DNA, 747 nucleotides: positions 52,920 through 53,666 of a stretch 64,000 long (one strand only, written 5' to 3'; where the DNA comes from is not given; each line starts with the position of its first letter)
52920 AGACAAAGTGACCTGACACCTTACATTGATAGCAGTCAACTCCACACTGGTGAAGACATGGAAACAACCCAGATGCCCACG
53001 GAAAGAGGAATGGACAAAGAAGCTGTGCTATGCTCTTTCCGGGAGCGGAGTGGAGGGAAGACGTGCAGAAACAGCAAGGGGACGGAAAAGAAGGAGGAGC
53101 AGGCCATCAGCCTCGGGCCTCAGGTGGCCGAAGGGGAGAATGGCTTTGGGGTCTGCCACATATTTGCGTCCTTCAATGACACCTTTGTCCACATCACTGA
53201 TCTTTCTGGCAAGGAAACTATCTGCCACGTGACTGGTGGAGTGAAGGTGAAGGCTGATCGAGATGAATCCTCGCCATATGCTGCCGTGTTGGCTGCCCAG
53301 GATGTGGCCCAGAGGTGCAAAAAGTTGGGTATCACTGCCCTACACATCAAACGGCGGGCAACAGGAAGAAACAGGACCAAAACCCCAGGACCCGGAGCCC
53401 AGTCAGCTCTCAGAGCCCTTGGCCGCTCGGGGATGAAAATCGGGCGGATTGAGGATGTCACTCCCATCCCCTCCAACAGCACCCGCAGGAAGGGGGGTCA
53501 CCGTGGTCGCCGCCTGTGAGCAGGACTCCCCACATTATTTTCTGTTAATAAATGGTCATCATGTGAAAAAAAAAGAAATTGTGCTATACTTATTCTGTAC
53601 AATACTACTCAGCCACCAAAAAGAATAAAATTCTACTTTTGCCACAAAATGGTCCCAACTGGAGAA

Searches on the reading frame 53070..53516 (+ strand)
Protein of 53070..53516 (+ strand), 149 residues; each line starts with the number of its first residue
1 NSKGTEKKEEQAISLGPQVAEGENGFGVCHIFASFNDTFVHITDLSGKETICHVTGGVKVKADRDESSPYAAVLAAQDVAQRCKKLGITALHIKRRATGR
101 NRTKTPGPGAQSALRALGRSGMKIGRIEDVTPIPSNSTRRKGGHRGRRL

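Call 62: search_solved_structures(query=window:53070-53516:+, max_evalue=1e-20)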
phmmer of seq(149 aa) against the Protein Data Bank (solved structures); distinct sequences matched with E-value up to 1e-20: 69 (the best 60 are shown).
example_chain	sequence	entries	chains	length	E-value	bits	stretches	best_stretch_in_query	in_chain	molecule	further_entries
22tu_SO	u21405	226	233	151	2.4e-86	290.3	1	3-149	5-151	40S ribosomal protein S14 | Ribosomal protein uS11 | 40S RIBOSOMAL PROTEIN US11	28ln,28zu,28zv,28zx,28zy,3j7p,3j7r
7nwh_OO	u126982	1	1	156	2.7e-86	290.1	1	3-149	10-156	uS11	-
5lzs_OO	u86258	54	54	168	3.4e-86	289.8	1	3-149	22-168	uS11 | Uncharacterized protein | S14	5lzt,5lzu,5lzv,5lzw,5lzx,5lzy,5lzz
8btk_An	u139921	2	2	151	4.5e-86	289.4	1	3-149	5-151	40S ribosomal protein S14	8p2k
7oyd_OO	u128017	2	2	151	6.1e-86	289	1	3-149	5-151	40S ribosomal protein S14-like | 40S ribosomal protein S14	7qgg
7oya_O2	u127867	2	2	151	6.4e-86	288.9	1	3-149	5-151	Ribosomal protein S14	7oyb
6qzp_SO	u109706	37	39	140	2.4e-82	277.3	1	10-149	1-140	40S ribosomal protein S14 | Small ribosomal subunit protein uS11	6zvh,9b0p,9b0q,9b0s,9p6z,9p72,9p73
6ole_SO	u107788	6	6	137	5.2e-81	273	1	13-149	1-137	40S ribosomal protein S14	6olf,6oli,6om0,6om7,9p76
11hg_GG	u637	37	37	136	2e-80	271.1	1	14-149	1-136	Small ribosomal subunit protein uS11 | uS11 | Ribosomal protein uS11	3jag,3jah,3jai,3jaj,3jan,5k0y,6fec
6xa1_SO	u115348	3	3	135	6.8e-80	269.4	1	15-149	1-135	40S ribosomal protein S14 | uS11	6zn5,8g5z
11iq_GG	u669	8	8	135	8.2e-80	269.1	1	14-148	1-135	Small ribosomal subunit protein uS11 | uS11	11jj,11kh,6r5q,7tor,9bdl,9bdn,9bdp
7tql_P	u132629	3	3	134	3.1e-79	267.2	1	16-149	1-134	ribosomal protein uS11 | 40S ribosomal protein S14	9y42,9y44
9h4n_O3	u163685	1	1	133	1.3e-78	265.2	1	16-148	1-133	Small ribosomal subunit protein uS11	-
4v7e_BO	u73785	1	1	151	1.4e-77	261.8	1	3-149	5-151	40S ribosomal protein S11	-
9eho_PP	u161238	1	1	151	1e-76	259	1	3-149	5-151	40S ribosomal protein S14a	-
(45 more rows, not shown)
